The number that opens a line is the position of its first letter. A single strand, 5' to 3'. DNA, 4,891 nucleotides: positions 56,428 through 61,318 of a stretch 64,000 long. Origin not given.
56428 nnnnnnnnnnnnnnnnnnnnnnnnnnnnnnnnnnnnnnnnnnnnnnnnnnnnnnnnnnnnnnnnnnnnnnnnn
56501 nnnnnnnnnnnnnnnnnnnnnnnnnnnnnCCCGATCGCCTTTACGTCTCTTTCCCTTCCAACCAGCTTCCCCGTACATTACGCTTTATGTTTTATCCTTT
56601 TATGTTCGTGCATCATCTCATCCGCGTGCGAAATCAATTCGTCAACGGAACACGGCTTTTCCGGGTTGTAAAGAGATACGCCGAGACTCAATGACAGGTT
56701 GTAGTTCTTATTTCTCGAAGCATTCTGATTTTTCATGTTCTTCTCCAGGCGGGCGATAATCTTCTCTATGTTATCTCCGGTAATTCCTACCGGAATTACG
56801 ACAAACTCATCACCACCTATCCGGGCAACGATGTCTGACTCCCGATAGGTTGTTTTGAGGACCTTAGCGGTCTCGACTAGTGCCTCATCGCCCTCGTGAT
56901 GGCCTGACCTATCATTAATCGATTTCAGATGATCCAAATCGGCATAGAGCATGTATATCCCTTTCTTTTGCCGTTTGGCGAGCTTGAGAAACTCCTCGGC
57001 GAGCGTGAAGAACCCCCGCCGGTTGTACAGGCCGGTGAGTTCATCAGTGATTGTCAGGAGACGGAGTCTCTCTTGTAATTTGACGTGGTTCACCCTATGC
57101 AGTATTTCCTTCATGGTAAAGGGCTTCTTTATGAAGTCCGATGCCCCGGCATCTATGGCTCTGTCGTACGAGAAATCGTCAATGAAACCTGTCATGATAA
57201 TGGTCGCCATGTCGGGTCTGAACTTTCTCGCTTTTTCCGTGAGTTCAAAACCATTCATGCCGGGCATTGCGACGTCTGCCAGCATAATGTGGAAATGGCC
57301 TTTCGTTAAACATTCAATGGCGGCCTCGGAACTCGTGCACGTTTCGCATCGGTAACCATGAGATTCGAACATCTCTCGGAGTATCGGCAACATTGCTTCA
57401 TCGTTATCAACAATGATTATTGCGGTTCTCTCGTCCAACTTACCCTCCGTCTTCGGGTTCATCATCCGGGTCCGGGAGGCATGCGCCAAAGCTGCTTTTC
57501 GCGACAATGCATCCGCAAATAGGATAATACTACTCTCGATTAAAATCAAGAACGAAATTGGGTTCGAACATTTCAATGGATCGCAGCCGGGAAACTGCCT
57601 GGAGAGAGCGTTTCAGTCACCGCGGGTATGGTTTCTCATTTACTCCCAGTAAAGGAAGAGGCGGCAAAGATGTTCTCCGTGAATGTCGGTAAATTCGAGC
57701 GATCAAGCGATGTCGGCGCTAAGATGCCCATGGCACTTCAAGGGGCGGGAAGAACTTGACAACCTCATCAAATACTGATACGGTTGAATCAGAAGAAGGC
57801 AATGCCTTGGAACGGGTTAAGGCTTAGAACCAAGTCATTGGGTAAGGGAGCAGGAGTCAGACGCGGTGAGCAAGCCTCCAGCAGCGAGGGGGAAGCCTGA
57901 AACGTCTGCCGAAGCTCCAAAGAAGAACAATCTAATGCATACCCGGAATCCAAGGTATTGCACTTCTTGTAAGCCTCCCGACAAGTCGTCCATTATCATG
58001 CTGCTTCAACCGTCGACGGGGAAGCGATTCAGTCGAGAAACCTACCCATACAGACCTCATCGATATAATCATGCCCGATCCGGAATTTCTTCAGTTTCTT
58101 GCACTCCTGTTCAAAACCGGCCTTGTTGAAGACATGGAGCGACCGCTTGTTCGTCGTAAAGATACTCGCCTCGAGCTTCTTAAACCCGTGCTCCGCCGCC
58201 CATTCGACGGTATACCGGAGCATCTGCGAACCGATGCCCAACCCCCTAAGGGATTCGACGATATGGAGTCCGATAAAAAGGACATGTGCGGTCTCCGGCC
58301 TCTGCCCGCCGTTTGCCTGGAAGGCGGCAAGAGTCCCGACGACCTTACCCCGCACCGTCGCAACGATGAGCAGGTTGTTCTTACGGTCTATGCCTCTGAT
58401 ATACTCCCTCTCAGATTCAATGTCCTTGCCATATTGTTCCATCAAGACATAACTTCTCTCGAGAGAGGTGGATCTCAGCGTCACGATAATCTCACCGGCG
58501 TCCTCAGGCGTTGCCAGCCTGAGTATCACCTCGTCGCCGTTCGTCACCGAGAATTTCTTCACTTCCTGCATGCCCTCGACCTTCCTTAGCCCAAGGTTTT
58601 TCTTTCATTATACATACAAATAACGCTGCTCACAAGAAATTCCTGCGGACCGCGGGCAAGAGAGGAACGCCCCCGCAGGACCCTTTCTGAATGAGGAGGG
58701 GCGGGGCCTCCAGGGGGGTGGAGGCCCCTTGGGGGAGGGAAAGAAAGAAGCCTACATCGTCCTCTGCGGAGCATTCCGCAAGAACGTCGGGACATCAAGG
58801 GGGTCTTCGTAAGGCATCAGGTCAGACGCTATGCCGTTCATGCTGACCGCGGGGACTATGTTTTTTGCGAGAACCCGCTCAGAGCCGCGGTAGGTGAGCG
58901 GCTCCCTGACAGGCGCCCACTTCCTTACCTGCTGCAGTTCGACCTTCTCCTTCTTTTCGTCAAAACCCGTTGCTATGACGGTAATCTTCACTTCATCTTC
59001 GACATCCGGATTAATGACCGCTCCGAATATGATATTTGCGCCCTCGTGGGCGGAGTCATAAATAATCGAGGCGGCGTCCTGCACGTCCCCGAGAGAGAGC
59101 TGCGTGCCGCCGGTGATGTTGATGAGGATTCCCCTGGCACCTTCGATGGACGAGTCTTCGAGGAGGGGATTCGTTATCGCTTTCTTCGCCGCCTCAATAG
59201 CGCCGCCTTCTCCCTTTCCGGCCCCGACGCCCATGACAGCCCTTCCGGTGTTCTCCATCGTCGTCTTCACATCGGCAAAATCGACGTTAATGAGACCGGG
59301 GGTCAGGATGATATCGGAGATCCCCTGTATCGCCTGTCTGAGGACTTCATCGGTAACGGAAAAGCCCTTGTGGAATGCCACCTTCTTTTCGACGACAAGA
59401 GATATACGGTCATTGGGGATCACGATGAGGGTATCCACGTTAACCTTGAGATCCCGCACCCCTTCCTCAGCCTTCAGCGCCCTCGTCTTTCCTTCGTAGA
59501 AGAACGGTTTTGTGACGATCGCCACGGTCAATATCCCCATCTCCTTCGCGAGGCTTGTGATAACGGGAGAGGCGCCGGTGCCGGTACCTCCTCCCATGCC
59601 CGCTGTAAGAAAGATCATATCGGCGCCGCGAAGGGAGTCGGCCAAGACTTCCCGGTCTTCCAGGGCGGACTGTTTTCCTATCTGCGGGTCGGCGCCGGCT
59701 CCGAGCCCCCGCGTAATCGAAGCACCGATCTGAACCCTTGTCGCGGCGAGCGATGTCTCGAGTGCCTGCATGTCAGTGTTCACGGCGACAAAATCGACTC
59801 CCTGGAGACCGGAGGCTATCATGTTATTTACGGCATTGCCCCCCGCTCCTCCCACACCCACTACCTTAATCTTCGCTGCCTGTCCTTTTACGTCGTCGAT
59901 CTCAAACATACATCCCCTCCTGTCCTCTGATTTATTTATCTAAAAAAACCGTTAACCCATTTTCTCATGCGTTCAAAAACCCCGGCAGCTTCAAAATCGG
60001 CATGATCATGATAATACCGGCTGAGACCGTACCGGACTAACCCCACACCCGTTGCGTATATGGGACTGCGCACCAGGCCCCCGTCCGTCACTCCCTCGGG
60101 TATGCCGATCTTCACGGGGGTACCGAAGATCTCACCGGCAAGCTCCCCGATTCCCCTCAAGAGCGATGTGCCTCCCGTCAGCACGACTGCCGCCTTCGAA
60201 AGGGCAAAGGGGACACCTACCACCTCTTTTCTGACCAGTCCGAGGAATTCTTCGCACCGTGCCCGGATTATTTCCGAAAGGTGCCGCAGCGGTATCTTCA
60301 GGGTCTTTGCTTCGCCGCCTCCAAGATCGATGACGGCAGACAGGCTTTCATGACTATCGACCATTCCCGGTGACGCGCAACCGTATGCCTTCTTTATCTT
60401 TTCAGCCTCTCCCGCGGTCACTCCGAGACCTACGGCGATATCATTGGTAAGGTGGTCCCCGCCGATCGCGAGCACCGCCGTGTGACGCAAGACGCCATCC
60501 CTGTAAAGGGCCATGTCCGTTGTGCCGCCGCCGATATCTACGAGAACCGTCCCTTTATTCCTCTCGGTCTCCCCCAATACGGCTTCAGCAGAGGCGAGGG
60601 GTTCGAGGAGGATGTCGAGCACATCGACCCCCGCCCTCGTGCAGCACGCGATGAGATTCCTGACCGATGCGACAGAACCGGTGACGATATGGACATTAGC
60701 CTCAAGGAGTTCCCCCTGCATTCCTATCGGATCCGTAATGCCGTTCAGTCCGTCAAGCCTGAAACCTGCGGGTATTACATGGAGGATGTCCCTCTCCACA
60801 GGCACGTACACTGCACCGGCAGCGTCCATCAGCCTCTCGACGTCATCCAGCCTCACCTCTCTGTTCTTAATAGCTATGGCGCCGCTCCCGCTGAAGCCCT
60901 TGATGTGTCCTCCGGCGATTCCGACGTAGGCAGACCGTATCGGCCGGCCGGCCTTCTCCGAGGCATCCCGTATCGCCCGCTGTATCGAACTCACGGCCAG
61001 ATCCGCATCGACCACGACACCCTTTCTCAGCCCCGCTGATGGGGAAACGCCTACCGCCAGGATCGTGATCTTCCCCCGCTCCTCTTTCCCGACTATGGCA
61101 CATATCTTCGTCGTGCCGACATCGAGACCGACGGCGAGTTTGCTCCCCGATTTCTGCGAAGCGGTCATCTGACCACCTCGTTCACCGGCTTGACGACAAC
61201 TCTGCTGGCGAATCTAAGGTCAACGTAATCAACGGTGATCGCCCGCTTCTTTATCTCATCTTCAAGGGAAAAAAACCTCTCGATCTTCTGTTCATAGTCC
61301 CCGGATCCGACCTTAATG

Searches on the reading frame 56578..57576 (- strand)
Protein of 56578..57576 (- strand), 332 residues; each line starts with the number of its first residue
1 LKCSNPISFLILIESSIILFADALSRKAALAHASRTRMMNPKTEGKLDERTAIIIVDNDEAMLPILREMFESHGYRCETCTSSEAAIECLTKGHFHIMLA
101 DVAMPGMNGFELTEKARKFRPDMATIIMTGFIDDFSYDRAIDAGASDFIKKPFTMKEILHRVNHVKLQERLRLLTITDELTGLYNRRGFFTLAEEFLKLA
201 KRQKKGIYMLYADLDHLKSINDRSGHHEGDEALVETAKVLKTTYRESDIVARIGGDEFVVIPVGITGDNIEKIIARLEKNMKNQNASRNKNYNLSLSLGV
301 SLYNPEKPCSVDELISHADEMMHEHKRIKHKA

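Call 26: search_protein_families(library=pfam, proteins=[window:56578-57576:-], max_evalue=0.001)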
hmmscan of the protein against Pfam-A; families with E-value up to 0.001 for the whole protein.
window:56578-57576:- (332 aa): 2 families
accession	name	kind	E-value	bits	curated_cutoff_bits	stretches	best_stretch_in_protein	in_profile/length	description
PF00990.26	GGDEF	-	3.3e-38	131.4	23.8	1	176-329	2-158/161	Diguanylate cyclase, GGDEF domain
PF00072.30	Response_reg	-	1.3e-26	93.4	30.2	1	53-162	1-110/111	Response regulator receiver domain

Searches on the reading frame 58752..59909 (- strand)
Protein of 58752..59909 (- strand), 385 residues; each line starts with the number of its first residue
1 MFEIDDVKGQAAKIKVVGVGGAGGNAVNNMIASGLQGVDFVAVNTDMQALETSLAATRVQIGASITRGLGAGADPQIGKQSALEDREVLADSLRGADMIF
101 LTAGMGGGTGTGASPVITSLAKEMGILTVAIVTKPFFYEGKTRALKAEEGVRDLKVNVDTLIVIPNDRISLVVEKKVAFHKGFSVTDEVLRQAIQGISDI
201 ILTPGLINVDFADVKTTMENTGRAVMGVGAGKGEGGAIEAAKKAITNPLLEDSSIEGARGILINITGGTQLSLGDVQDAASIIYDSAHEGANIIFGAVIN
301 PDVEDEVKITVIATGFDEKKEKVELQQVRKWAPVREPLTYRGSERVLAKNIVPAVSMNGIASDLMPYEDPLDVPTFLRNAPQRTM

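Call 26: search_protein_families(library=pfam, proteins=[window:58752-59909:-], max_evalue=0.001)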
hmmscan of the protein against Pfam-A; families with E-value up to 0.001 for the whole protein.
window:58752-59909:- (385 aa): 2 families
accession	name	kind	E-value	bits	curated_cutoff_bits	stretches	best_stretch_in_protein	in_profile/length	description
PF00091.31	Tubulin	-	4.1e-45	154.8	33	1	13-170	1-186/190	Tubulin/FtsZ family, GTPase domain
PF12327.13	FtsZ_C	-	8.4e-31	106.6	27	1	222-317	1-95/95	FtsZ family, C-terminal domain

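Call 27: find_related_loci(query=window:58752-59909:-, collection=genome_contigs, flank=500)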
Query window:58752-59909:- (385 aa) in genome_contigs; peptide patterns used: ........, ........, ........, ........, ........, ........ (x = any residue, [..] = any of these).
544 stretches matched a pattern; 465 encode a relative of the query (tblastn E <= 1e-3); the best 80 are kept; 80 distinct loci.
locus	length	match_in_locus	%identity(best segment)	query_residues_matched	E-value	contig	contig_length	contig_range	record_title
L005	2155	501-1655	82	1-385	0e+0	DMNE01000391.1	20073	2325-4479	MAG TPA_asm: Nitrospiraceae bacterium isolate UBA9159 contig_28180, whole genome shotgun sequence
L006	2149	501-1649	81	1-383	0e+0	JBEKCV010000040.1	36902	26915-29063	MAG: Thermodesulfovibrionales bacterium isolate SPRUCE 168 SPRUCE_168_40, whole genome shotgun sequence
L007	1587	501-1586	83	1-358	0e+0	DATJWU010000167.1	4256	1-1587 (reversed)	MAG TPA_asm: Thermodesulfovibrionales bacterium isolate SMAG_U15107 k141_1734609, whole genome shotgun sequence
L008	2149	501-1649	74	1-383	1e-176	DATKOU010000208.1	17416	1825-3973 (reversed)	MAG TPA_asm: Thermodesulfovibrionales bacterium isolate SMAG_U14772 k141_4147714, whole genome shotgun sequence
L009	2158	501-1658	67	1-385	9e-174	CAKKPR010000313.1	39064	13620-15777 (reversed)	Thermodesulfovibrionales bacterium isolate Hainich-H41-bin280-1 genome assembly, contig: H41-bin280_1_Hain_H41_02um_R3_5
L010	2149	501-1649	74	1-383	2e-172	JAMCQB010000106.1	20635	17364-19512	MAG: Nitrospirae bacterium isolate FK_Sedi_A_Bin.59 NODE_5825_length_20635_cov_4.0845, whole genome shotgun sequence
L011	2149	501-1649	67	1-382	1e-169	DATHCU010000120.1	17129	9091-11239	MAG TPA_asm: Thermodesulfovibrionales bacterium isolate SMAG_U12375 k141_556213, whole genome shotgun sequence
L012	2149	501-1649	74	1-383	2e-169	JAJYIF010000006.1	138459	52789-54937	MAG: Nitrospirae bacterium isolate DBS2-1.bin112 NODE_179_length_138459_cov_2.877331, whole genome shotgun sequence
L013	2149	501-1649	70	1-383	1e-171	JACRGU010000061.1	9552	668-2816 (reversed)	MAG: Nitrospirae bacterium isolate NC_groundwater_1759_Pr3_B-0.1um_42_15 SR-2_scaffold_141_1032907, whole genome shotgun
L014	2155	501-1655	67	1-385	3e-169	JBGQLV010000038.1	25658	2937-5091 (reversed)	MAG: Thermodesulfovibrionia bacterium isolate OBJ2_061818_150_9 k141_491946_length_25658_cov_19.5354, whole genome shotg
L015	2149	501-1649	66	1-382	7e-169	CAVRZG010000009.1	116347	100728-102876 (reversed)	MAG: uncultured Nitrospiraceae bacterium isolate MFD05942.bin.3.50 genome assembly, contig: contig_14907, whole genome s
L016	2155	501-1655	66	1-385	3e-168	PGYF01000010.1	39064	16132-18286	MAG: Nitrospira bacterium HGW-Nitrospira-1 bjp_ig2158_scaffold_1207, whole genome shotgun sequence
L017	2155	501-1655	72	1-385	7e-168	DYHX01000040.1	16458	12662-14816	MAG TPA_asm: Nitrospira japonica isolate DR5_44_14 Afr_mines_DR5_566_length_16458_cov_6_024447, whole genome shotgun seq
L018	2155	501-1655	73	1-385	4e-167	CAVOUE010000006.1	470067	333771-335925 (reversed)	MAG: Nitrospirota bacterium isolate MFD10007.bin.2.159 genome assembly, contig: contig_31493, whole genome shotgun seque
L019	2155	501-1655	65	1-385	8e-167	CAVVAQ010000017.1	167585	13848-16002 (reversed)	MAG: uncultured Nitrospira sp. isolate MFD09730.bin.2.50 genome assembly, contig: contig_66383, whole genome shotgun seq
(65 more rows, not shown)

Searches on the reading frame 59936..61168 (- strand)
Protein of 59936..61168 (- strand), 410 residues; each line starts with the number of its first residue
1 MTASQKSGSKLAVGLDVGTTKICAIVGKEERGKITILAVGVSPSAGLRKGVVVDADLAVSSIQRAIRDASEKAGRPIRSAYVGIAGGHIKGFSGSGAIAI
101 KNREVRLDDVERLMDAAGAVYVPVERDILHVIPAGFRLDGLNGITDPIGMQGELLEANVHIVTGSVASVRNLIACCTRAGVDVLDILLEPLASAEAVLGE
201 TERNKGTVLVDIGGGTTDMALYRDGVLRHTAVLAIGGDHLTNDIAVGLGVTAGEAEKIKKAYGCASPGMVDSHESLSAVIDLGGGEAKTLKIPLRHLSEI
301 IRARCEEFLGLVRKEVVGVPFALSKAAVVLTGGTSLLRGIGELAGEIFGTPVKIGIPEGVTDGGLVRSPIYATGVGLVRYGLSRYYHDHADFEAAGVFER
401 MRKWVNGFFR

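Call 26: search_protein_families(library=pfam, proteins=[window:59936-61168:-], max_evalue=0.001)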
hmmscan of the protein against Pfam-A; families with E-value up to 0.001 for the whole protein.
window:59936-61168:- (410 aa): 6 families
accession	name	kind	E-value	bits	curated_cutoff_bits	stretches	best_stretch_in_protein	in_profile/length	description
PF14450.12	FtsA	-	3e-40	137.9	31.8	2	208-376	1-127/127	Cell division protein FtsA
PF02491.25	SHS2_FTSA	-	2e-25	89.4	25.4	1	86-163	1-79/79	SHS2 domain inserted in FTSA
PF06723.19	MreB_Mbl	-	2.6e-12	46.7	27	1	171-354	111-303/327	MreB/Mbl protein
PF11104.14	PilM_2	-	5.2e-08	32.6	27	1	194-261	169-236/340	Type IV pilus assembly protein PilM;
PF06277.17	EutA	-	4.3e-06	26.3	27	1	202-243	140-181/475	Ethanolamine utilisation protein EutA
PF01968.24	Hydantoinase_A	-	0.0006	19.6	22.9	0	190-231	62-105/291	Hydantoinase/oxoprolinase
